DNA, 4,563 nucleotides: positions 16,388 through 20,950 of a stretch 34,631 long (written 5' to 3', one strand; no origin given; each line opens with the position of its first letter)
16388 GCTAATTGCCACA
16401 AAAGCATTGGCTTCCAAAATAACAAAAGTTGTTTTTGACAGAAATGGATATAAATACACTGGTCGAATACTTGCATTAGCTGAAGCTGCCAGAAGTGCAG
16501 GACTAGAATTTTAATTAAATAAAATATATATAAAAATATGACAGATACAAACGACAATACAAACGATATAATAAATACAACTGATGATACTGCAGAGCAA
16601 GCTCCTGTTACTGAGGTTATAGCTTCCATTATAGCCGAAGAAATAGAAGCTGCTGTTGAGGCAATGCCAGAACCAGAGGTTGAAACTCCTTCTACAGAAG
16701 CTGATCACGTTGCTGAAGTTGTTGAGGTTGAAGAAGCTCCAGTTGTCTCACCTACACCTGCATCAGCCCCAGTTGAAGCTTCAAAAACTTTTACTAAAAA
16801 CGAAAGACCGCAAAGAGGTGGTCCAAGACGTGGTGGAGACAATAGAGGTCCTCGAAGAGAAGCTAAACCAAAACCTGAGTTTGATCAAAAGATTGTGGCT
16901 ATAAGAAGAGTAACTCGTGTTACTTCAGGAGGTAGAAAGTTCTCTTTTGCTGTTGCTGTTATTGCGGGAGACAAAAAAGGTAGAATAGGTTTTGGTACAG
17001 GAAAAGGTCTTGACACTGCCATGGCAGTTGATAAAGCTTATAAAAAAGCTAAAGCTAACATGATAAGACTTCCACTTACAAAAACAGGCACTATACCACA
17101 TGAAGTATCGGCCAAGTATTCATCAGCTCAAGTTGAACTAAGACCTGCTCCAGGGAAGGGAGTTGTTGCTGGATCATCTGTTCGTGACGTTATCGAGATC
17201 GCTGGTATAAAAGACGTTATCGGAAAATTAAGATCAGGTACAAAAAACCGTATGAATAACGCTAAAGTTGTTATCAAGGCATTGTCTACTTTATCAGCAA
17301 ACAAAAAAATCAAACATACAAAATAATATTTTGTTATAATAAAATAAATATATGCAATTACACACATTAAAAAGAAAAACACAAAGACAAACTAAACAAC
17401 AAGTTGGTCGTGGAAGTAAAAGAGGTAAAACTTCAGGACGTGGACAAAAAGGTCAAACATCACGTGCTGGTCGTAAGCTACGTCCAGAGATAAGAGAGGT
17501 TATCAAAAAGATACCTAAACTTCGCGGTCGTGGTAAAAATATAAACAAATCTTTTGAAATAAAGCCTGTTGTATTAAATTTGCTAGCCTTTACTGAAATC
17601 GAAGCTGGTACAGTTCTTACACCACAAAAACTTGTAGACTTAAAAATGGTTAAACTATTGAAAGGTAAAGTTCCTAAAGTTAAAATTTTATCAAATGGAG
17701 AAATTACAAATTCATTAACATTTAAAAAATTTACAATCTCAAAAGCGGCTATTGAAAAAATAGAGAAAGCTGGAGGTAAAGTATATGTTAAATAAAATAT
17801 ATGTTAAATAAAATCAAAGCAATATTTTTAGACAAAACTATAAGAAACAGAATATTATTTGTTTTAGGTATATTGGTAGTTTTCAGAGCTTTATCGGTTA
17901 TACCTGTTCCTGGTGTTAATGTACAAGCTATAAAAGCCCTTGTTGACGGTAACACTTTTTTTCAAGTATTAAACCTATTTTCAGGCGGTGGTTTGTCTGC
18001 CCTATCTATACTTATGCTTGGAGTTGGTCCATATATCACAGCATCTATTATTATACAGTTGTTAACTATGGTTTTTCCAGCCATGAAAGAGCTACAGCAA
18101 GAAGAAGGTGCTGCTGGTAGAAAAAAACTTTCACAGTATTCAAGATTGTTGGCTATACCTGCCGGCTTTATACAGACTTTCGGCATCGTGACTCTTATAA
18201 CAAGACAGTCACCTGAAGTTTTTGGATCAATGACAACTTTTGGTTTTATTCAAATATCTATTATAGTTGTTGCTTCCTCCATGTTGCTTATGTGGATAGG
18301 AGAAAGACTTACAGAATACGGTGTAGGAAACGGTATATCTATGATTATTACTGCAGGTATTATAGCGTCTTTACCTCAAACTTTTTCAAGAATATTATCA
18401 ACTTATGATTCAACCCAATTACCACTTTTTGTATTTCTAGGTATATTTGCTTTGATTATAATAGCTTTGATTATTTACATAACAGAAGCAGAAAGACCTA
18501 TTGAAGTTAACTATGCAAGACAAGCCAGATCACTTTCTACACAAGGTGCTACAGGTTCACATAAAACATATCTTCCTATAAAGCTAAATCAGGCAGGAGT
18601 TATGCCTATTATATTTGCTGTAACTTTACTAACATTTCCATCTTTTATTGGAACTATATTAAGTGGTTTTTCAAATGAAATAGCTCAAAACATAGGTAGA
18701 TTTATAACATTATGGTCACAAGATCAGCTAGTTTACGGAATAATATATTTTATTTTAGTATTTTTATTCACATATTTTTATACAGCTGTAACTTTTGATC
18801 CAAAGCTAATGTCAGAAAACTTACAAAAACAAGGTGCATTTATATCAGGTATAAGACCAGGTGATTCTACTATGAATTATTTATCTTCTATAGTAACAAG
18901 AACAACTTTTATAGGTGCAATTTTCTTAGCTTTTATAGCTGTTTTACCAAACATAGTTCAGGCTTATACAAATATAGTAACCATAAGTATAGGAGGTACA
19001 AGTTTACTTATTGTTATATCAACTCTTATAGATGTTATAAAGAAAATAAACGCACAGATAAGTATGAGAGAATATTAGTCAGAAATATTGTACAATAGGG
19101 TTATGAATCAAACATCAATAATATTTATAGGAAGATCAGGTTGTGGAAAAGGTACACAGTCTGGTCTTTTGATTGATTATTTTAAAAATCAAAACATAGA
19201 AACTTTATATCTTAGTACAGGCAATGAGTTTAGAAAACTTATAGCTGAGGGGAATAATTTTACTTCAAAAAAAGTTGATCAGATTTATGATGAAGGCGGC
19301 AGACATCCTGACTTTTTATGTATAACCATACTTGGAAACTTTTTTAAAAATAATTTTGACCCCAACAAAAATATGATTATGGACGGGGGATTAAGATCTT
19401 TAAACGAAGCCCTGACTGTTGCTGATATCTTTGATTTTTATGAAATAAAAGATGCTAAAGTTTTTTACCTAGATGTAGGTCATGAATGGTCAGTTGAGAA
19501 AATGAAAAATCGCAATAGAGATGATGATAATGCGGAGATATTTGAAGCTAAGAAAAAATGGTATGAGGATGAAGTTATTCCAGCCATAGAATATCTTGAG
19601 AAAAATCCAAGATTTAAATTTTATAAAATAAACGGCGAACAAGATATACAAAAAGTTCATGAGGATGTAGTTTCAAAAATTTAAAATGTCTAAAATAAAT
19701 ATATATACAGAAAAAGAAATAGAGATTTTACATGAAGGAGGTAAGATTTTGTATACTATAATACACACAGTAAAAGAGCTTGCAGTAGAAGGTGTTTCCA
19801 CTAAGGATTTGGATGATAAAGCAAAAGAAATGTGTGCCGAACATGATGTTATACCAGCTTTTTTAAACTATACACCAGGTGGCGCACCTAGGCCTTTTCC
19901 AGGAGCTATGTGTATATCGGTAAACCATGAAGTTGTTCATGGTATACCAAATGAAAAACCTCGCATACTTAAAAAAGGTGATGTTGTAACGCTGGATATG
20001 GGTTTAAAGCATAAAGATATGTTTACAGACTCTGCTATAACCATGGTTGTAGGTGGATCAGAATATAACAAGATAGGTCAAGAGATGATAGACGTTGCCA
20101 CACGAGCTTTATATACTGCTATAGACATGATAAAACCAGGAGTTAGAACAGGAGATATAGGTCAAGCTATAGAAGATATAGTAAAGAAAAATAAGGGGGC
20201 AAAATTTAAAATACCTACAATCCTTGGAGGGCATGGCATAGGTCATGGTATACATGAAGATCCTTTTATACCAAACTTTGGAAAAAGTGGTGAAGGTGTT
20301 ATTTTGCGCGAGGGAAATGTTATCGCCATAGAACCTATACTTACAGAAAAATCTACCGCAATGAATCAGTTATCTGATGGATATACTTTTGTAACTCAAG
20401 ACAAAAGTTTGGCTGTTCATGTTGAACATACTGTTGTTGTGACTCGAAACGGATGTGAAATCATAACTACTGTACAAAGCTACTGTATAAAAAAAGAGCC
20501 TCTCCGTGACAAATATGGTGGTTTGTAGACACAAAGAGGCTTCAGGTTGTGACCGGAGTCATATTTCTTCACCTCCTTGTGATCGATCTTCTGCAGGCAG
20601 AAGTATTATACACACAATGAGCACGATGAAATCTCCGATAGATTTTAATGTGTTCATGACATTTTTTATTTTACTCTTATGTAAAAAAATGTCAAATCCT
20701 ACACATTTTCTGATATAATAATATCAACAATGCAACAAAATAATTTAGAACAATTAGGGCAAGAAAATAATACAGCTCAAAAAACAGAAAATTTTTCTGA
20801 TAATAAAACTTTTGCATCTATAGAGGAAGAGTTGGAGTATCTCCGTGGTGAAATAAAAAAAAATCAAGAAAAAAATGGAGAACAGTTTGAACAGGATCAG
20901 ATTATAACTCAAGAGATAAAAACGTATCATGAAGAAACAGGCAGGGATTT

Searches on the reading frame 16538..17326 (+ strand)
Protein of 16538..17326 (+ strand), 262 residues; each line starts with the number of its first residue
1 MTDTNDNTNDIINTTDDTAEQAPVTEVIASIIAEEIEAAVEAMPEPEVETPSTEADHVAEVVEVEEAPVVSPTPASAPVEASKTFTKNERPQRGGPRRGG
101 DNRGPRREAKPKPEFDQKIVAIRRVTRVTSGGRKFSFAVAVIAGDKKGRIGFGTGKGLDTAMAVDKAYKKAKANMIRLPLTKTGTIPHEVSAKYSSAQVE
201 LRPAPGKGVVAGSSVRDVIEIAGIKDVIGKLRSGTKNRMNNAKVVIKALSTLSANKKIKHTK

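Call 10: search_protein_families(library=pfam, proteins=[window:16538-17326:+])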
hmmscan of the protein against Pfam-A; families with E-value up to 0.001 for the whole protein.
window:16538-17326:+ (262 aa): 2 families
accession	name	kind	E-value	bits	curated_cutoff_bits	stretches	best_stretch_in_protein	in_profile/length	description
PF00333.26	Ribosomal_S5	-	1e-21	77.1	27.1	1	115-178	1-64/65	Ribosomal protein S5, N-terminal domain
PF03719.21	Ribosomal_S5_C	-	4e-16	58.7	21.5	1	192-258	1-67/71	Ribosomal protein S5, C-terminal domain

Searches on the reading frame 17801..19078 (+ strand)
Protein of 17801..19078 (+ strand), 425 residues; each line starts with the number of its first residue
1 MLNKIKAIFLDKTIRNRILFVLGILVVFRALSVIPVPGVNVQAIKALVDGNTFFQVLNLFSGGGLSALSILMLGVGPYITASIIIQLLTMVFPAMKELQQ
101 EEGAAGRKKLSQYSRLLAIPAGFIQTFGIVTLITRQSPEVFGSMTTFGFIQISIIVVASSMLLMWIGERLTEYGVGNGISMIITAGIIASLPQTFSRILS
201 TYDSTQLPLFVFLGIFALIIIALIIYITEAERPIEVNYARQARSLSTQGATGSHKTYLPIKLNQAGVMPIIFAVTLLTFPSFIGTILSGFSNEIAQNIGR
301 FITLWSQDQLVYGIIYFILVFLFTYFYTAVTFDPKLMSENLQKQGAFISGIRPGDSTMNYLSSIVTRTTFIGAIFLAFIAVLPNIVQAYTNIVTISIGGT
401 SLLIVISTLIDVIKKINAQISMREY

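Call 10: search_protein_families(library=pfam, proteins=[window:17801-19078:+])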
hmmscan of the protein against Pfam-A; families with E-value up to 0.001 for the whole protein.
window:17801-19078:+ (425 aa): 1 family
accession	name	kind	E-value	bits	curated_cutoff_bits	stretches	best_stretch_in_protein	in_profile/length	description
PF00344.25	SecY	-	1.9e-96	323.5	32.2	1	69-412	1-305/306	SecY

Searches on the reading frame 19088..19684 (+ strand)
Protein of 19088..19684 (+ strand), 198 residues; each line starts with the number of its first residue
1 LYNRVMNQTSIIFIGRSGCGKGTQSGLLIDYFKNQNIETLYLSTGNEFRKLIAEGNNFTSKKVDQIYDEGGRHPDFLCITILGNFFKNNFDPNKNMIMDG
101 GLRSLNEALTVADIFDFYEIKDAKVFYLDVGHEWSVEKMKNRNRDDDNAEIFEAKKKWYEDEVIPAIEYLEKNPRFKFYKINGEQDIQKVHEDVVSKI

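Call 10: search_protein_families(library=pfam, proteins=[window:19088-19684:+])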
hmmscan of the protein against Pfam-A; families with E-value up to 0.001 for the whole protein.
window:19088-19684:+ (198 aa): 2 families
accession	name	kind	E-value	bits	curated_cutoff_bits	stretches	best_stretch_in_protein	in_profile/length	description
PF00406.28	ADK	-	4.9e-16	59.6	26.8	1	14-173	2-149/151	Adenylate kinase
PF13207.12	AAA_17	-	1.1e-07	32.7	27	1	15-150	2-133/136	AAA domain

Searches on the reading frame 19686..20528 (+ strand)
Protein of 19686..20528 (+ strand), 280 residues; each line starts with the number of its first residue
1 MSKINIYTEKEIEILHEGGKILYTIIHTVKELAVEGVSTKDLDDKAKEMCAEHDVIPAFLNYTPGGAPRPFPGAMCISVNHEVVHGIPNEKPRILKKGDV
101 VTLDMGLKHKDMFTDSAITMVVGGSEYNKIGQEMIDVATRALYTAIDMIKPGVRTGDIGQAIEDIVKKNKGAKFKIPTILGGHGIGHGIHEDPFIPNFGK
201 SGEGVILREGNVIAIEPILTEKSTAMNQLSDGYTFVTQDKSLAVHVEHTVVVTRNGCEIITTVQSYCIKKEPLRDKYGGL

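Call 10: search_protein_families(library=pfam, proteins=[window:19686-20528:+])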
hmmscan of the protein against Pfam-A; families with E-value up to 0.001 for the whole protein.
window:19686-20528:+ (280 aa): 1 family
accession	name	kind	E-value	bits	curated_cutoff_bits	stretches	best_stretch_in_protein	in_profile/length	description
PF00557.29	Peptidase_M24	-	4.1e-40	138.2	23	1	15-253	3-207/208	Metallopeptidase family M24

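Call 18: find_related_loci(query=window:19686-20528:+, collection=genome_contigs, flank=4000)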
Query window:19686-20528:+ (280 aa) in genome_contigs; peptide patterns used: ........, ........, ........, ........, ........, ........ (x = any residue, [..] = any of these).
98 stretches matched a pattern; 7 encode a relative of the query (tblastn E <= 1e-3); 7 distinct loci.
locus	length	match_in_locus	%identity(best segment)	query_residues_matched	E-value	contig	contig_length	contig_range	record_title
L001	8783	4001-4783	83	1-261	2e-133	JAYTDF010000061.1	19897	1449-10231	MAG: Candidatus Parcubacteria bacterium isolate GFS_1662 GFS_1662_60, whole genome shotgun sequence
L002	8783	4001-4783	85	1-261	2e-133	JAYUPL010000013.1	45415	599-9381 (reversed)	MAG: Candidatus Parcubacteria bacterium isolate GL106_UP_metabinner_5 GL106_UP_metabinner_5_12, whole genome shotgun seq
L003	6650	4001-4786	77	1-262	9e-130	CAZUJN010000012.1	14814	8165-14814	MAG TPA_asm: uncultured Candidatus Saccharibacteria bacterium isolate SRP278252_co2_137 genome assembly, contig: NODE_83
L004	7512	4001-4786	77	1-262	2e-129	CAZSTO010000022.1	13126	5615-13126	MAG TPA_asm: uncultured Candidatus Saccharibacteria bacterium isolate SRP135725_co1_69 genome assembly, contig: NODE_646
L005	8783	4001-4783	77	1-261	5e-129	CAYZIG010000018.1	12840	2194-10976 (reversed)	MAG TPA_asm: uncultured Candidatus Saccharibacteria bacterium isolate SRP220891_co5_90 genome assembly, contig: NODE_344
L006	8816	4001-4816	74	1-272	3e-127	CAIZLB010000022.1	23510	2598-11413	uncultured bacterium isolate Loc080925-6m_bin-0369 genome assembly, contig: bin-0369:22/57, whole genome shotgun sequenc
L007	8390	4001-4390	27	66-187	8e-5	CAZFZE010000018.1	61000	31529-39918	MAG TPA_asm: uncultured Ignavibacterium sp. isolate binchicken_co190_19 genome assembly, contig: NODE_1087_length_61000_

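Call 28: find_related_loci(query=window:19686-20528:+, collection=metagenome_contigs, flank=2500)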
Query window:19686-20528:+ (280 aa) in metagenome_contigs; peptide patterns used: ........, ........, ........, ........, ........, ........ (x = any residue, [..] = any of these).
186 stretches matched a pattern; 7 encode a relative of the query (tblastn E <= 1e-3); 7 distinct loci.
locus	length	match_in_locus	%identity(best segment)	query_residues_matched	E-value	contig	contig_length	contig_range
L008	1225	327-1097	85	1-257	6e-153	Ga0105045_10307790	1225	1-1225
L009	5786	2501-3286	81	1-262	4e-136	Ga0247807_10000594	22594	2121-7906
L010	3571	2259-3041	77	1-261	2e-131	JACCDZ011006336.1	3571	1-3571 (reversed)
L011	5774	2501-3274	63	2-263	2e-96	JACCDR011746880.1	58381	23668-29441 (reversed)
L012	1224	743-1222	85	1-160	2e-99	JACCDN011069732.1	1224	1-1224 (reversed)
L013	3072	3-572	66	72-263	7e-72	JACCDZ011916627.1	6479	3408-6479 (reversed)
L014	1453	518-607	73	1-30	3e-8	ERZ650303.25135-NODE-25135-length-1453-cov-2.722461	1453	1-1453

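Call 48: search_protein_families(library=pfam, max_evalue=0.01, proteins=[L004:5304-5699:+, L005:5877-6272:+, L006:5060-5539:+, L003:5397-6650:+, L004:5763-7511:+, L009:3328-5784:+, L001:4861-7641:+])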
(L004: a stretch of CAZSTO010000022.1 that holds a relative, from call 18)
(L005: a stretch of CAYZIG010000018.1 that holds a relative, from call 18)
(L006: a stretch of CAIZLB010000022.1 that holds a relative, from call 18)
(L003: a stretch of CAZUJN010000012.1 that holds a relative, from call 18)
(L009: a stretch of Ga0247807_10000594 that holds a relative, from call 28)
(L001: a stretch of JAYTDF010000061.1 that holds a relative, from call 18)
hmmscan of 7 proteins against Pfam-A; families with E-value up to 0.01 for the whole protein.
L004:5304-5699:+ (131 aa): 0 families

L005:5877-6272:+ (131 aa): 0 families

L006:5060-5539:+ (159 aa): 0 families

L003:5397-6650:+ (418 aa): 1 family
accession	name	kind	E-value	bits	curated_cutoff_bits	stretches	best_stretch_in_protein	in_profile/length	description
PF01471.23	PG_binding_1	-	4.9e-07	30.3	23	1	35-100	2-56/57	Putative peptidoglycan binding domain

L004:5763-7511:+ (583 aa): 6 families
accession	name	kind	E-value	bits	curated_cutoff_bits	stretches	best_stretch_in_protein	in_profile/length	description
PF01935.23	DUF87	-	2.5e-05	24.9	23.2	1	530-578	12-62/220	Helicase HerA, central domain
PF25199.1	nSTAND_NTPase5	-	0.00025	21.4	34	1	524-579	20-81/145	Novel STAND NTPase 5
PF01580.24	FtsK_SpoIIIE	-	0.0003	20.7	24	1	528-562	26-61/221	FtsK/SpoIIIE family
PF13401.12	AAA_22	-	0.0017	19.1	27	1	541-577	6-42/130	AAA domain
PF10412.15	TrwB_AAD_bind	-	0.0033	16.8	20.5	0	538-579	13-54/387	Type IV secretion-system coupling protein DNA-binding domain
PF13191.12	AAA_16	-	0.0083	17.1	32.6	0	534-560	18-44/167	AAA ATPase domain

L009:3328-5784:+ (819 aa): 3 families
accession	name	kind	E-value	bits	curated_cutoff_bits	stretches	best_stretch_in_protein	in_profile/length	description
PF16656.11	Pur_ac_phosph_N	-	1.5e-10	41.9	30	1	678-756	9-93/93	Purple acid Phosphatase, N-terminal domain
PF00041.27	fn3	-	7e-07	29.8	25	1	677-739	8-68/84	Fibronectin type III domain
PF03629.24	SASA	-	0.0004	20.5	24.8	1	373-526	89-224/226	Carbohydrate esterase, sialic acid-specific acetylesterase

L001:4861-7641:+ (926 aa): 3 families
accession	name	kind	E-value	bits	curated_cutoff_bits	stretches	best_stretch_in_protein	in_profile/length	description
PF18998.6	Flg_new_2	-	2.8e-11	43.7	23.6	1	572-638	1-71/73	Divergent InlB B-repeat domain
PF01471.23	PG_binding_1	-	9.8e-06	26.1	23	1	44-105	4-55/57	Putative peptidoglycan binding domain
PF04096.20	Nucleoporin2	-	0.0008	20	28.4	1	808-891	11-95/148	Nup98-96 autopeptidase S59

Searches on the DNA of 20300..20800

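Call 8: search_rna_families(source=window, start=20300, end=20800, threshold=evalue, max_evalue=10, show_alignments=3)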
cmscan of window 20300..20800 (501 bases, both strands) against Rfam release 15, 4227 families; matches with E-value up to 10: 5.
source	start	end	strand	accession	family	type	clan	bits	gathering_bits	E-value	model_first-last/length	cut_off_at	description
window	20743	20784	+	RF01335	CRISPR-DR22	Gene; CRISPR;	-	15.1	50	2.1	1-36/36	no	CRISPR RNA direct repeat element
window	20659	20691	-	RF00623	P1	Gene;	-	14.3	100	1.8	49-81/180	no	Pseudomonas sRNA P1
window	20616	20662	-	RF01652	ceN70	Gene; snRNA; snoRNA; CD-box;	-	13.9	65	5.2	1-71/71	no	Caenorhabditis snoRNA ceN70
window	20594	20678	-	RF01087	PK-repZ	Cis-reg;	-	11.2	44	7.7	1-150/150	no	Pseudoknot of the regulatory region of the repZ gene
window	20590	20735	-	RF01295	SCARNA7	Gene; snRNA; snoRNA; scaRNA;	-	10.3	65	2.2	1-330/330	no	Small Cajal body-specific RNA 7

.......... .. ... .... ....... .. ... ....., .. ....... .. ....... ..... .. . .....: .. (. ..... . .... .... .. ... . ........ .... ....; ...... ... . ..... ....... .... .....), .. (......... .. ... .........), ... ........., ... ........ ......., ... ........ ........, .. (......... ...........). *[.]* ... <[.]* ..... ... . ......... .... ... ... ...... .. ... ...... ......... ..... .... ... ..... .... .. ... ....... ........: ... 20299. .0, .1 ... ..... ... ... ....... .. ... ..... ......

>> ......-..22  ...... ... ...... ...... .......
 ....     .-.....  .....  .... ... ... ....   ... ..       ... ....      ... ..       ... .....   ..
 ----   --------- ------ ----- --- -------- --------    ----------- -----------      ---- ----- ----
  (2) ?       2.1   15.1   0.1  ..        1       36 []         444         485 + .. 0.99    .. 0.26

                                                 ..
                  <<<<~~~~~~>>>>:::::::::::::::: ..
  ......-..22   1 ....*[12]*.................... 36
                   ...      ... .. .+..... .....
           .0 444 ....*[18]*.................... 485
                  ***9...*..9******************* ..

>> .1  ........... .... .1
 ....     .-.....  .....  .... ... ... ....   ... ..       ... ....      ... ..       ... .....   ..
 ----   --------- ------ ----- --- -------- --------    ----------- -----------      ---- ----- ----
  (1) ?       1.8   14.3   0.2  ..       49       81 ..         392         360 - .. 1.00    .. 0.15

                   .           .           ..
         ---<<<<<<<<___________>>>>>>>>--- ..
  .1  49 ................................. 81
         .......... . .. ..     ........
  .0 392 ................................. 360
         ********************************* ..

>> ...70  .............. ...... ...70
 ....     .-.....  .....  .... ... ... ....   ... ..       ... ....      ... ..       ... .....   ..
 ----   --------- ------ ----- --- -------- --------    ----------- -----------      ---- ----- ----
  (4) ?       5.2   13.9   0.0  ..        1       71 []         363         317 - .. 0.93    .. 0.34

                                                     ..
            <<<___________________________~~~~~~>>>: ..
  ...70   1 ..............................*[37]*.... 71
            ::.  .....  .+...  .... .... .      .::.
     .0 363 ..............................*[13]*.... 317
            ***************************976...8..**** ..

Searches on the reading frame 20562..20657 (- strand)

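Call 40: search_protein_families(library=pfam, max_evalue=10, proteins=[window:20562-20657:-])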
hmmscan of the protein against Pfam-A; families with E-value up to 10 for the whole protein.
seq(32 aa): 0 families

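Call 66: search_protein_families(library=ncbifam, max_evalue=10, proteins=[window:20562-20657:-])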
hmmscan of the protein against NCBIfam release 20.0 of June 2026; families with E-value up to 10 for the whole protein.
seq(32 aa): 1 family
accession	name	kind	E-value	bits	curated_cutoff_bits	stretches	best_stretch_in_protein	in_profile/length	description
NF033853.2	KPN_two_small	subfamily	0.2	11.3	33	1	9-20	2-13/37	small membrane protein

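Call 67: search_protein_families(library=padloc, max_evalue=10, proteins=[window:20562-20657:-])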
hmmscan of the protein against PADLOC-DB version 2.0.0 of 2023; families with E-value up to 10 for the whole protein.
seq(32 aa): 0 families
